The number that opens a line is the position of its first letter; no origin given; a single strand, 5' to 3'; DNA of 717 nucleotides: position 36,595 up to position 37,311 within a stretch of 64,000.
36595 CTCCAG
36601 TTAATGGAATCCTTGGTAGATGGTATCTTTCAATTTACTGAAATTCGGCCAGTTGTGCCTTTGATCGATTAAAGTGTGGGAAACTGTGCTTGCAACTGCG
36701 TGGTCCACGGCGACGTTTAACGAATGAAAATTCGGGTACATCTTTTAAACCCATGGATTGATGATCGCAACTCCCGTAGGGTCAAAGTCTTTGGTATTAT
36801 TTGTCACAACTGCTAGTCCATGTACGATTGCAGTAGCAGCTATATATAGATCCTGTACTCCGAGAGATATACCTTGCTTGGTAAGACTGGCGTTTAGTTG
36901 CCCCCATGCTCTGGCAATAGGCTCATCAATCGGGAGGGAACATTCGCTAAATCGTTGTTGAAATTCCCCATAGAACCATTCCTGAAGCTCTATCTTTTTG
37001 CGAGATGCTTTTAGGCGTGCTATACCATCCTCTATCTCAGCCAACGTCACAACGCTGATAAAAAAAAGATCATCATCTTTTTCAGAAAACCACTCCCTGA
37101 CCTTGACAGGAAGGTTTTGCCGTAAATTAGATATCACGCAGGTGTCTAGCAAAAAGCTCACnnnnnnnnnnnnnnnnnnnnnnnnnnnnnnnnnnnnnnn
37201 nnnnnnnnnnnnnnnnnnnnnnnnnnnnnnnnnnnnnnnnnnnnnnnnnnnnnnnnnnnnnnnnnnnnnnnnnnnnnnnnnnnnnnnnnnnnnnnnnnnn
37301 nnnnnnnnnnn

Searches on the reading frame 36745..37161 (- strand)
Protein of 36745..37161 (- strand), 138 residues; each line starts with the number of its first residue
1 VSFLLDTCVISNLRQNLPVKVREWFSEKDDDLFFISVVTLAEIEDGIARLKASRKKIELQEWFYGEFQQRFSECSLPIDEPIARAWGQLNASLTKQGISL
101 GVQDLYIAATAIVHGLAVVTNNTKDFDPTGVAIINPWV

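Call 16: search_protein_families(library=pfam, proteins=[window:36745-37161:-], max_evalue=0.0001)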
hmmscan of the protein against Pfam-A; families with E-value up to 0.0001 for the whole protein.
window:36745-37161:- (138 aa): 1 family
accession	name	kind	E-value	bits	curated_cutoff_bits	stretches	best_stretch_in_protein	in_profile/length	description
PF01850.27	PIN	-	5.2e-12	46.9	23.6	1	4-124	2-113/120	PIN domain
